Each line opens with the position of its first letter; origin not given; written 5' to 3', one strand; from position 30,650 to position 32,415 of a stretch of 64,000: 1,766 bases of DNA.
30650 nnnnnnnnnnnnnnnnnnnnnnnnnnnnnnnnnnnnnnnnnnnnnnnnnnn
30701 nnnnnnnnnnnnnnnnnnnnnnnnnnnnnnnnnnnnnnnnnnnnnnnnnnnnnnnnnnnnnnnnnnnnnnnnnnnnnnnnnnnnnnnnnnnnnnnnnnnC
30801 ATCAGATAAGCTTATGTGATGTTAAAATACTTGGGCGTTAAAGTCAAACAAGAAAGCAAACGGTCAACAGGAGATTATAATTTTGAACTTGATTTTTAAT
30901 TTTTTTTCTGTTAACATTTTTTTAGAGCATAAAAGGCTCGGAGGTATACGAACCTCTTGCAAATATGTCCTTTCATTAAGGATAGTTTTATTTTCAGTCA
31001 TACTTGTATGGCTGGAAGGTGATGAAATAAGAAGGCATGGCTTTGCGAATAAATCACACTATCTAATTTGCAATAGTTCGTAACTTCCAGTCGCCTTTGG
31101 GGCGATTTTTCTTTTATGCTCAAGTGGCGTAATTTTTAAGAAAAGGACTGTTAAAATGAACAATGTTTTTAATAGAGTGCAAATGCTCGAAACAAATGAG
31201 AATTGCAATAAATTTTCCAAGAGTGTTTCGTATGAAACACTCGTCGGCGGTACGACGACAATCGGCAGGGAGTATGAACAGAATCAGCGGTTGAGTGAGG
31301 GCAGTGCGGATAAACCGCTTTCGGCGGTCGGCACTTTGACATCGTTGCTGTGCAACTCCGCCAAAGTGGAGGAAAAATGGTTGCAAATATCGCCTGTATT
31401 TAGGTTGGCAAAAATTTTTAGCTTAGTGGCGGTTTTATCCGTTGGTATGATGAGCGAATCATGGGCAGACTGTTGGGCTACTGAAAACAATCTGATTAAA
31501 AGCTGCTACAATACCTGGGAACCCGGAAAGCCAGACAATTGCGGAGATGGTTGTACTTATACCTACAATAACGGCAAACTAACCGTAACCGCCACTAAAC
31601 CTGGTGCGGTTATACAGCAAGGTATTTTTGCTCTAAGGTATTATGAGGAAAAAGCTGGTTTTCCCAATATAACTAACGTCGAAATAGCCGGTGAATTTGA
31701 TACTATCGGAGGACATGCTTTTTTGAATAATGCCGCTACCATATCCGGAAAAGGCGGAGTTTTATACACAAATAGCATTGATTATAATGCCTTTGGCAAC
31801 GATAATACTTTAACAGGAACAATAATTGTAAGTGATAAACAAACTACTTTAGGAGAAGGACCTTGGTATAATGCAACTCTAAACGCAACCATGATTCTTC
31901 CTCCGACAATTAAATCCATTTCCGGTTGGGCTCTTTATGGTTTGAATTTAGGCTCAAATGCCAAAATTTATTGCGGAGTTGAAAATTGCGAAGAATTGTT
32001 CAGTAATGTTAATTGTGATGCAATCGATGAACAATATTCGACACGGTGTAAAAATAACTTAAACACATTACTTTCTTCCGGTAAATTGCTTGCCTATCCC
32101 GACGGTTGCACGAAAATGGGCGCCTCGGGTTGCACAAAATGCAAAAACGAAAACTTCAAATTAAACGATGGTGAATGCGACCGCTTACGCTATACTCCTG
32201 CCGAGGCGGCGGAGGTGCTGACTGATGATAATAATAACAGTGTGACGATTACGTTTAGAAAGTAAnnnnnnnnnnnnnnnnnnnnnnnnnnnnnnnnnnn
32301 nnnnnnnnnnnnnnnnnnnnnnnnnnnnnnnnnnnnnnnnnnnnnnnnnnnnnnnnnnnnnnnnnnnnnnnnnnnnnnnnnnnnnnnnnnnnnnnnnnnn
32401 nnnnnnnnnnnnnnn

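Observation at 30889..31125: Class-1 conserved ~200-nt structured leader (3 copies) with compensatory base changes: candidate new riboswitch or cis-regulatory RNA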

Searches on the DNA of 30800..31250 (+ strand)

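Call 6: search_rna_families(source=window, start=30800, end=31250, threshold=evalue, max_evalue=10, show_alignments=3)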
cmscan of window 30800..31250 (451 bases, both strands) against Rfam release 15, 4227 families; matches with E-value up to 10: 8.
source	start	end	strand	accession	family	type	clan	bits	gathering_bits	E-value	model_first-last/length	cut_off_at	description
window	31011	31091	+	RF00343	snoZ122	Gene; snRNA; snoRNA; CD-box;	-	17.4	38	9.8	1-89/89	no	Small nucleolar RNA Z122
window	30800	30910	+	RF02363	Yfr11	Gene; sRNA;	-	17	44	4.3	35-144/144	5'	Cyanobacterial functional RNA 11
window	30983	31033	-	RF01475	rli45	Gene; antisense;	-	16.9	60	4.6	1-78/78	no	Listeria snRNA rli45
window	30991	31159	+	RF04310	nqrA-II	Cis-reg;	-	16.3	55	3.3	1-174/174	no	nqrA-II ncRNA motif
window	30822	30907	+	RF00172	CAESAR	Cis-reg;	-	16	45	3.8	1-80/80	no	ctgf/hcs24 CAESAR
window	30827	30919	+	RF00396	SNORA13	Gene; snRNA; snoRNA; HACA-box;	CL00028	15.4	53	4.8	1-134/134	no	Small nucleolar RNA SNORA13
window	30892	30936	+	RF02143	HYMAI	Gene; lncRNA;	-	11.9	80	4.5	205-241/241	no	Hydatidiform mole associated and imprinted conserved region 1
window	30871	30915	+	RF02610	BSR0709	Gene; sRNA;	-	8.4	382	7.3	1-318/318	no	Brucella sRNA 0709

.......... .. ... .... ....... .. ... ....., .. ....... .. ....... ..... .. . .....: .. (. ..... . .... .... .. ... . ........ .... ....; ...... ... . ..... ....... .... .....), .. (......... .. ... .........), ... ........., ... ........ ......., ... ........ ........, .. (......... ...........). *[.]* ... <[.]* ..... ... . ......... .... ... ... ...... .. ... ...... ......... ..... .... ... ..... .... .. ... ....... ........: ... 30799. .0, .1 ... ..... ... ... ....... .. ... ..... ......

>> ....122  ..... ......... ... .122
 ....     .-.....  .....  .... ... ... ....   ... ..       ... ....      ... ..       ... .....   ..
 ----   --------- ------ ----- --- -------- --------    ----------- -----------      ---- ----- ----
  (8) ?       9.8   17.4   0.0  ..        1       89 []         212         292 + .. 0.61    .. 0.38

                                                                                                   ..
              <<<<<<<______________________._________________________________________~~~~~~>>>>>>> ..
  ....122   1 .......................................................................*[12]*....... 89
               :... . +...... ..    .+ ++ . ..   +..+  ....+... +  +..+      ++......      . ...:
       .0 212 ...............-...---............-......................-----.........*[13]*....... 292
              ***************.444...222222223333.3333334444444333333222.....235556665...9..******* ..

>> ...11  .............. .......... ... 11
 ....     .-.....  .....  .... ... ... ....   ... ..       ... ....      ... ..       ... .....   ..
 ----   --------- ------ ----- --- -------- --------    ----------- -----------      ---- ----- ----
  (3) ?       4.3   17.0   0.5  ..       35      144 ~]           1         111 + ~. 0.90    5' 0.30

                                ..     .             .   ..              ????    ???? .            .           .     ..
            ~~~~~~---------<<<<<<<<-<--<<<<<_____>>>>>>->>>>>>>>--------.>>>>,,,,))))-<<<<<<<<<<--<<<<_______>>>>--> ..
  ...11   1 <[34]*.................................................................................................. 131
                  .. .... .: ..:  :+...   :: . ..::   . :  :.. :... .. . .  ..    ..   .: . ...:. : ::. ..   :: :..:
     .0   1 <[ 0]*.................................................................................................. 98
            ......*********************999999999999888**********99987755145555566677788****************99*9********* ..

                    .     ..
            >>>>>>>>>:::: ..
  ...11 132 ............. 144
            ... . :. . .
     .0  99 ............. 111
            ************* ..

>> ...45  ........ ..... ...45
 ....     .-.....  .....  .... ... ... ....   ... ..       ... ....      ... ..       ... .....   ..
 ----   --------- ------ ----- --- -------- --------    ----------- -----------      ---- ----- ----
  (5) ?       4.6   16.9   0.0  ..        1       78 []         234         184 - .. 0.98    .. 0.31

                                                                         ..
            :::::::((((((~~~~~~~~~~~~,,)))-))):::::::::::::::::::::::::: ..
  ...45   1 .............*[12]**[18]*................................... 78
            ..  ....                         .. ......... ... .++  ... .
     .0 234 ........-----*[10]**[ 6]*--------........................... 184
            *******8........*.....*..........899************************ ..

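Call 90: search_dna_similar(query=window:30925-31120:+, collection=plasmids, mode=distant, max_evalue=0.001, max_rows=5)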
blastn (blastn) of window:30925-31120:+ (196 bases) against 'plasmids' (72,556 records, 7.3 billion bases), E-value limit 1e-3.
No match.

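Call 91: search_dna_similar(query=window:30925-31120:+, collection=phages, mode=distant, max_evalue=0.001, max_rows=5)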
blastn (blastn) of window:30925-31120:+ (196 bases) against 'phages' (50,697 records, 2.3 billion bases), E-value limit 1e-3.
No match.
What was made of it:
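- Tried and rejected: blastn against plasmids and phages found no match (calls 90-91).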

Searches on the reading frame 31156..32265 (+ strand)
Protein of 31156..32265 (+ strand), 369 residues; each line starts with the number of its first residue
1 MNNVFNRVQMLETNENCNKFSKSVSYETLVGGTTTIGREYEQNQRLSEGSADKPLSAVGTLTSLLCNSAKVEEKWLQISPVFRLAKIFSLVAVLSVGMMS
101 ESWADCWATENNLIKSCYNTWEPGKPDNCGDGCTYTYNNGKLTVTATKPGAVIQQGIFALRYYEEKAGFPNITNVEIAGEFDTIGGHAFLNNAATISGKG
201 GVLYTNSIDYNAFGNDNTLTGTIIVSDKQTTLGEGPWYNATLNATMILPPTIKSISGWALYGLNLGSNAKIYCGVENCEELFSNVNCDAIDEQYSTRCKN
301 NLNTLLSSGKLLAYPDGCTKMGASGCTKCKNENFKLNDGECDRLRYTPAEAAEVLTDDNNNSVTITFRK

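Call 8: search_protein_families(library=pfam, proteins=[window:31156-32265:+], max_evalue=0.01)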
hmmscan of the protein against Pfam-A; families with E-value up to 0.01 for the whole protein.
window:31156-32265:+ (369 aa): 1 family
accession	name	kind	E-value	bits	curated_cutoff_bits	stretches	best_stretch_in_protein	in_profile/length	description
PF13306.12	LRR_5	-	5.6e-07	29.9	27.7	1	171-275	12-112/127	BspA type Leucine rich repeat region (6 copies)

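Call 16: search_protein_families(library=ncbifam, proteins=[window:31156-32265:+], max_evalue=0.01)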
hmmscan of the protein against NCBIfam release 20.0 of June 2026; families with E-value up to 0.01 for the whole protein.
window:31156-32265:+ (369 aa): 0 families

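Call 17: find_encoding_contigs(protein=window:31156-32265:+, flank=3000, max_places=10)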
Protein window:31156-32265:+ (369 aa): no gene with exactly this product is on record in the collection.

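Call 18: find_homologous_proteins(query=window:31156-32265:+, max_evalue=0.001)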
Query window:31156-32265:+ (369 aa): 151 proteins with E <= 0.001 among 3027 candidates; the best 120 are listed.
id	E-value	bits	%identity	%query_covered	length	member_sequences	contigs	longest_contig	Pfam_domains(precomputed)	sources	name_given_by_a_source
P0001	3.1e-249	844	100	100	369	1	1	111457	PF13306.13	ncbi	-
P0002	1.5e-188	645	77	100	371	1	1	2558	-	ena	-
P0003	2.9e-175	601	74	100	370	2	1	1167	-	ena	-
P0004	2.1e-159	549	86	76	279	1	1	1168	-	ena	-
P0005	3.8e-144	498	76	77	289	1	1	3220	-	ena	-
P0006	8.2e-144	497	79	75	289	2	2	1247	PF13306.13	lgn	-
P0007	1.6e-136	473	76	75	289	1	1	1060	-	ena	-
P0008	6.7e-135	468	57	100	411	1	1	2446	-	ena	-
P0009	3.5e-131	456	74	77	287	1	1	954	-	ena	-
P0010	1.7e-129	450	68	80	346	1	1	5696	-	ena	-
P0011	4.5e-128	446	79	67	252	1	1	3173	PF13306.13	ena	-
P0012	1.3e-127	444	68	79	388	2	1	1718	-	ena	-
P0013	1.9e-126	440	67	78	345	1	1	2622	-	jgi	jgi:hypothetical protein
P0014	1.0e-123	431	61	89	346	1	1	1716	-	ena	-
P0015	2.4e-123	430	52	100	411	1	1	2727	-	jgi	jgi:hypothetical protein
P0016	8.1e-123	428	68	77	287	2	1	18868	-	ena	-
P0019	2.6e-119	417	55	100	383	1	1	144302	-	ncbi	-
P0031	1.3e-92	329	52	99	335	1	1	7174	-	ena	-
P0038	1.0e-71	260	43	100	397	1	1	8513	PF13306.13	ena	-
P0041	7.2e-65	238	42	100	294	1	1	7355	-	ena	-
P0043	8.4e-61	224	37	100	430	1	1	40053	-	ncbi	-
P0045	2.3e-58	216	40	100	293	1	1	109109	-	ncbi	-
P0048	1.0e-52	198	39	81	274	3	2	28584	-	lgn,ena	-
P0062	9.4e-43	165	37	78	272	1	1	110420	-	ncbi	-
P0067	2.7e-41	160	37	100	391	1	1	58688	PF13306.13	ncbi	-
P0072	1.1e-38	151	33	76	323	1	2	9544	-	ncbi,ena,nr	ncbi:MAG: hypothetical protein IKO06_02915 [Alphaproteobacteria bacterium]|nr:hypothetical protein [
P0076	1.7e-37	148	39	77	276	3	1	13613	-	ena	-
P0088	5.3e-33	133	36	77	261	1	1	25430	-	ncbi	-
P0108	1.8e-17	82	29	60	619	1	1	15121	PF13306.13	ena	-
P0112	6.5e-15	73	92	10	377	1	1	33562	PF13306.13,PF13855.13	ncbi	-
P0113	1.1e-14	73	75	14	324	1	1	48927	-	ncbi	-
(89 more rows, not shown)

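Call 19: find_encoding_contigs(protein=P0019, flank=10000, max_places=4)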
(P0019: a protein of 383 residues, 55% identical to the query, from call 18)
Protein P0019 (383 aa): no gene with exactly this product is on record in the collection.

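Call 20: find_encoding_contigs(protein=P0045, flank=10000, max_places=4)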
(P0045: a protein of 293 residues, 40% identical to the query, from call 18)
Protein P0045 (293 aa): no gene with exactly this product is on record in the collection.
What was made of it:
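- Tried and rejected: find_encoding_contigs failed for the window's own protein and for NCBI-only homologs (calls 17, 19, 20).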

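Call 21: find_encoding_contigs(protein=P0002, flank=3000, max_places=4)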
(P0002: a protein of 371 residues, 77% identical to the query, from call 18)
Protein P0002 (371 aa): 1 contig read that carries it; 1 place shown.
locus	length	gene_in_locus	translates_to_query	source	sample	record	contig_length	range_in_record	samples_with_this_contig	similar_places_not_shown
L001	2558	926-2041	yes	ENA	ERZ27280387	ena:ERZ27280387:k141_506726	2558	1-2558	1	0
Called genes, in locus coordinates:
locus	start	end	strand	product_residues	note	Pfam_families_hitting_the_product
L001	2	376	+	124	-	?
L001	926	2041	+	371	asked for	-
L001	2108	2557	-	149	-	?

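Call 25: list_cluster_members(proteins=[P0001, P0019, P0043, P0045, P0062, P0067, P0088, P0112, P0113, P0072])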
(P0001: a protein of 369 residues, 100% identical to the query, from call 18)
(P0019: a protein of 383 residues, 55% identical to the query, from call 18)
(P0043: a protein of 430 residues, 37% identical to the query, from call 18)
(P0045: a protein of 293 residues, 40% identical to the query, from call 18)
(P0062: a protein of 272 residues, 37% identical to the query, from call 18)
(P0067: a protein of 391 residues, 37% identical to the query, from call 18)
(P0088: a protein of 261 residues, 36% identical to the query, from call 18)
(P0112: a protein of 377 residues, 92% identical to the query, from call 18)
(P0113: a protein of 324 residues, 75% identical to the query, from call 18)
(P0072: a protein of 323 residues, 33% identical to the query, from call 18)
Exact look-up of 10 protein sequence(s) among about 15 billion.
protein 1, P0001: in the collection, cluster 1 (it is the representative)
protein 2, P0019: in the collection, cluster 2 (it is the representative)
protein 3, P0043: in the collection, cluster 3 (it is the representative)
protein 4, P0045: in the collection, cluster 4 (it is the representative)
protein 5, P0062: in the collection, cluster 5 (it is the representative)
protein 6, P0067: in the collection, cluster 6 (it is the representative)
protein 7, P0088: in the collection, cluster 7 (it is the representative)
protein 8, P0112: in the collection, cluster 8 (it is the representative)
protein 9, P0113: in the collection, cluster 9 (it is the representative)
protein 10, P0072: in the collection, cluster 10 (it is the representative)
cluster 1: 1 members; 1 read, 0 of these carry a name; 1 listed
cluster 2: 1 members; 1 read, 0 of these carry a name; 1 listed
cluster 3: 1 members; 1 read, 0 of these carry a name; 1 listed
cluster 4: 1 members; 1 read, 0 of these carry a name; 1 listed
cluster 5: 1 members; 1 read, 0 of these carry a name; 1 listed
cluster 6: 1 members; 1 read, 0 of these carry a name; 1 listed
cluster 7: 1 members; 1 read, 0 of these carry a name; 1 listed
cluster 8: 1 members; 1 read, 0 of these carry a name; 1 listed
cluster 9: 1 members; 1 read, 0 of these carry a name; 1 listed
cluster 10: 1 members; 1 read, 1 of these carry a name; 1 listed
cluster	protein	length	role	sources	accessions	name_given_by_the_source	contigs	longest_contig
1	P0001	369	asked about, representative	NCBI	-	-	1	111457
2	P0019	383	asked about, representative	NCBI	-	-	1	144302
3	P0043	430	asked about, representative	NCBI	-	-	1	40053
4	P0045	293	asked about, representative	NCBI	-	-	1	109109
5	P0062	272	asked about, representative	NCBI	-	-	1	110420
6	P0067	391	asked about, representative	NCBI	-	-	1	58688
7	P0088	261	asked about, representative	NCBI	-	-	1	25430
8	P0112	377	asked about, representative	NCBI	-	-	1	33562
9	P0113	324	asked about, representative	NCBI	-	-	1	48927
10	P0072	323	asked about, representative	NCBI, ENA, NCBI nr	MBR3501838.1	MAG: hypothetical protein IKO06_02915 [Alphaproteobacteria bacterium] | hypothetical protein [Alphaproteobacteria bacterium]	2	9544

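Call 26: find_encoding_contigs(protein=P0016, flank=10000, max_places=4)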
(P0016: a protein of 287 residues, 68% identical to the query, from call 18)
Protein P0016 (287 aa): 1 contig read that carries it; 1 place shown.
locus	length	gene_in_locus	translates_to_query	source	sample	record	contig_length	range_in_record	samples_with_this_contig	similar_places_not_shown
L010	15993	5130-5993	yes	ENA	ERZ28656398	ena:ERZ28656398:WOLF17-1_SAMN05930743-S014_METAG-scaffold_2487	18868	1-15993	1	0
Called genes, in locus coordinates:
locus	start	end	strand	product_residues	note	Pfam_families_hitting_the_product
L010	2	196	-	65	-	?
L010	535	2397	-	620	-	PF21033:RMD1-3 (faint), PF09976:TPR_21 (faint), PF00515:TPR_1 (faint), PF07719:TPR_2 (faint), PF13174:TPR_6 (faint), PF13181:TPR_8 (faint), PF23914:TPR_CcmH_CycH, PF13424:TPR_12 (weak), +11 more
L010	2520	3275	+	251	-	PF03167:UDG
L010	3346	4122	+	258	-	-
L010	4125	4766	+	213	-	-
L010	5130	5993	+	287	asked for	-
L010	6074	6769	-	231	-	PF06691:DUF1189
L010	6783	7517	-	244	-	PF00308:Bac_DnaA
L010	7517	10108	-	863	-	PF13188:PAS_8 (faint), PF13426:PAS_9 (faint), PF21370:PAS_GdpP (faint), PF08448:PAS_4 (faint), PF00989:PAS (weak), PF00512:HisKA (weak), PF02518:HATPase_c, PF00072:Response_reg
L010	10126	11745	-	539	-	PF02878:PGM_PMM_I, PF02879:PGM_PMM_II, PF02880:PGM_PMM_III, PF24947:PGM1_C_vert_fung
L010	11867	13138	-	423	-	-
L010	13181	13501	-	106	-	-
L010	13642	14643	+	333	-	PF02374:ArsA_ATPase (faint), PF10609:ParA, PF00142:Fer4_NifH (weak), PF01656:CbiA, PF09140:MipZ, PF13614:AAA_31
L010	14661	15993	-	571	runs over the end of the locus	-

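Call 27: find_encoding_contigs(protein=P0048, flank=10000, max_places=4)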
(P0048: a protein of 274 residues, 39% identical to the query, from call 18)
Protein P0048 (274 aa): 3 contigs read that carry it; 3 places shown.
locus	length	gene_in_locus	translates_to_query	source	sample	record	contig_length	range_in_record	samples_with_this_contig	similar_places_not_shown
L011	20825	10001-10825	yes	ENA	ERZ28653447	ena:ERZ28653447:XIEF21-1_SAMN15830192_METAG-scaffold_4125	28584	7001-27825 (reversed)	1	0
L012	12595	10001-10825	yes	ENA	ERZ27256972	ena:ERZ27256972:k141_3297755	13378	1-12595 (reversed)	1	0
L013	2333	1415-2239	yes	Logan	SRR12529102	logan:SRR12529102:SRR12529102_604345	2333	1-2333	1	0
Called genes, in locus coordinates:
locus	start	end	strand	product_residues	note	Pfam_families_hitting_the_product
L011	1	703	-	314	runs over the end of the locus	PF07549:Sec_GG (weak), PF02355:SecD_SecF_C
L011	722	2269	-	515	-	PF21760:SecD_1st, PF22599:SecDF_P1_head, PF02355:SecD_SecF_C, PF00873:ACR_tran (weak), PF03176:MMPL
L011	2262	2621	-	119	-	PF02699:YajC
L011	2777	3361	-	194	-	PF05307:Bundlin, PF08805:PilS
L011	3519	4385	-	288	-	PF13306:LRR_5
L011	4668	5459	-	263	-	PF02535:Zip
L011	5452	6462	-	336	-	PF01156:IU_nuc_hydro (weak)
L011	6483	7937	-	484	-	PF02934:GatB_N, PF02637:GatB_Yqey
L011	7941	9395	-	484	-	PF01425:Amidase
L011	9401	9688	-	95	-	PF02686:GatC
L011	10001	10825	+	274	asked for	-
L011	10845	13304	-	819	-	PF01751:Toprim, PF01131:Topoisom_bac, PF01396:Zn_ribbon_Top1, PF13368:Toprim_C_rpt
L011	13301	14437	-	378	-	PF21102:DprA_N, PF02481:DNA_processg_A, PF17782:WHD_DprA (faint)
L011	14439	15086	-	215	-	PF02660:G3P_acyltransf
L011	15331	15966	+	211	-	-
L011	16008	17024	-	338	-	PF13306:LRR_5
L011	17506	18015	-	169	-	PF03938:OmpH (faint)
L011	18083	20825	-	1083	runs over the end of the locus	PF03895:YadA_anchor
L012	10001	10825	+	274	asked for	-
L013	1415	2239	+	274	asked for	-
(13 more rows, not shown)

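Call 36: find_encoding_contigs(protein=P0076, flank=10000, max_places=5)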
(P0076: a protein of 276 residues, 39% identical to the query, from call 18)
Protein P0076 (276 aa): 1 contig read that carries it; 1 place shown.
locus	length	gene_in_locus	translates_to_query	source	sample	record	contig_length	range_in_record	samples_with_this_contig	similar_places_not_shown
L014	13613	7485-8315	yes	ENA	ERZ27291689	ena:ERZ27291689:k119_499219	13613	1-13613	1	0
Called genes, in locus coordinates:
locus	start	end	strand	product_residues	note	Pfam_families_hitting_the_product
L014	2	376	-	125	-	?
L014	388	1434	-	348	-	PF10555:MraY_sig1 (weak), PF00953:Glycos_transf_4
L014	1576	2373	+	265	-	-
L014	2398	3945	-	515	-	-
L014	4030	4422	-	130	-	PF12773:DZR (weak), PF13240:Zn_Ribbon_1 (weak)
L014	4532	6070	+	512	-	PF01266:DAO (faint), PF01593:Amino_oxidase, PF07992:Pyr_redox_2 (weak), PF13450:NAD_binding_8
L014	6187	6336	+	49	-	-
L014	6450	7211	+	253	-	PF02578:Cu-oxidase_4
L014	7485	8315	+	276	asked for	-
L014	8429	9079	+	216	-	-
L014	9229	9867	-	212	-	PF00730:HhH-GPD, PF00633:HHH, PF10576:EndIII_4Fe-2S (weak)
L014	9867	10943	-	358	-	PF02543:Carbam_trans_N (faint), PF00814:TsaD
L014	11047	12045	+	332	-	-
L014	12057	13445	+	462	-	PF04587:ADP_PFK_GK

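Call 37: find_encoding_contigs(protein=P0108, flank=10000, max_places=5)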
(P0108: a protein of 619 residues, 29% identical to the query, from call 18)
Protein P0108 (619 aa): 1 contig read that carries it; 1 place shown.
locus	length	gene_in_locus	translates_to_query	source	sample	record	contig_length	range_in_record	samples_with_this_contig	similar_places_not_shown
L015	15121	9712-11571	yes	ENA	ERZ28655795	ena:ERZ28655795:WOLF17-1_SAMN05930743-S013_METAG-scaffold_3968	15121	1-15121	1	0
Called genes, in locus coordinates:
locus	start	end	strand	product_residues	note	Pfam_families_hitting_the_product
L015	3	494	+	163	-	?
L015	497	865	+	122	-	-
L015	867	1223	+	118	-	-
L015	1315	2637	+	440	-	PF03717:PBP_dimer (faint), PF00905:Transpeptidase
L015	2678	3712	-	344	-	-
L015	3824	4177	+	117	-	-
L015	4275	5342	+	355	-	-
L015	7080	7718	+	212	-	PF00924:MS_channel_2nd, PF21082:MS_channel_3rd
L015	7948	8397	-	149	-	-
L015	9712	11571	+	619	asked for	PF13306:LRR_5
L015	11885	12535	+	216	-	PF00834:Ribul_P_3_epim, PF00215:OMPdecase (faint)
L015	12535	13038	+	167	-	-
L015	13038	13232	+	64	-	PF00486:Trans_reg_C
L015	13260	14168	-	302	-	PF01430:HSP33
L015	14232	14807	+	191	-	PF21981:RecX_HTH3 (faint), PF02631:RecX_HTH2 (weak)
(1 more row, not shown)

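Call 38: find_encoding_contigs(protein=P0038, flank=10000, max_places=5)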
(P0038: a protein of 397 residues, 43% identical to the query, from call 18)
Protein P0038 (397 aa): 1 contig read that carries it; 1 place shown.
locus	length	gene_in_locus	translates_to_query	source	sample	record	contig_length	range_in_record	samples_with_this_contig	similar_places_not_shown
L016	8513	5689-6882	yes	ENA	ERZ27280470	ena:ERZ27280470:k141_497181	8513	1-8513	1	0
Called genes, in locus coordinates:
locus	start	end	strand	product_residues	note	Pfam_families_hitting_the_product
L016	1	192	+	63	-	?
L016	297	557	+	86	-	PF01649:Ribosomal_S20p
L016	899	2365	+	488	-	PF11638:DnaA_N, PF00308:Bac_DnaA, PF00004:AAA (faint), PF22688:Hda_lid (weak), PF08299:Bac_DnaA_C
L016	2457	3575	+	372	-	PF00712:DNA_pol3_beta, PF02767:DNA_pol3_beta_2, PF02768:DNA_pol3_beta_3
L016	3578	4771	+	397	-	PF02463:SMC_N, PF13175:AAA_15 (faint), PF13476:AAA_23, PF13304:AAA_21 (weak)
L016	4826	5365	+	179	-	-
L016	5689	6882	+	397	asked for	PF13306:LRR_5 (faint)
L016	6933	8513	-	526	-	?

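Call 40: find_encoding_contigs(protein=P0031, flank=8000, max_places=5)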
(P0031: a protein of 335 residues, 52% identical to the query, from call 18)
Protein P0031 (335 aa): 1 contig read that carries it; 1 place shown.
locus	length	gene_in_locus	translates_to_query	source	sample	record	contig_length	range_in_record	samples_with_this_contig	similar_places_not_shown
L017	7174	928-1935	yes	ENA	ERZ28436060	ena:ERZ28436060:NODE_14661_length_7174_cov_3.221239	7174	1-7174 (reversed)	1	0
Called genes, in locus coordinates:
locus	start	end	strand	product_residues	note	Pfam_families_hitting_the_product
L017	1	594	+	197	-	?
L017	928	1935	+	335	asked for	-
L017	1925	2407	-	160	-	PF00293:NUDIX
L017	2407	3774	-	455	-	PF22694:CtpB_N-like, PF00595:PDZ, PF13180:PDZ_2, PF17820:PDZ_6, PF03572:Peptidase_S41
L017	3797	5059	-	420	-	PF01551:Peptidase_M23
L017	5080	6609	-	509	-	PF01676:Metalloenzyme, PF06415:iPGM_N, PF01663:Phosphodiest (weak)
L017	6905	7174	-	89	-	?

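Call 41: find_encoding_contigs(protein=P0041, flank=8000, max_places=5)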
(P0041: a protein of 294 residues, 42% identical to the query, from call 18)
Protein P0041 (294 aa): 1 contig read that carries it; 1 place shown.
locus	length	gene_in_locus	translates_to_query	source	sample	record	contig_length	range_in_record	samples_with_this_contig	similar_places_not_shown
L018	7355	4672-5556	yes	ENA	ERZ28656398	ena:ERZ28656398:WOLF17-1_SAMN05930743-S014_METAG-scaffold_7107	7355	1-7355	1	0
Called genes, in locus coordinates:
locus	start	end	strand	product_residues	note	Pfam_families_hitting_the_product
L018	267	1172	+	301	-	PF17930:LpxI_N, PF06230:LpxI_C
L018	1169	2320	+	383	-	PF02684:LpxB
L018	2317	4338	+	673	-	PF13567:DUF4131, PF03772:Competence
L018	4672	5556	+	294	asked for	-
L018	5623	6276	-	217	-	-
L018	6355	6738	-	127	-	-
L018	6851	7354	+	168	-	?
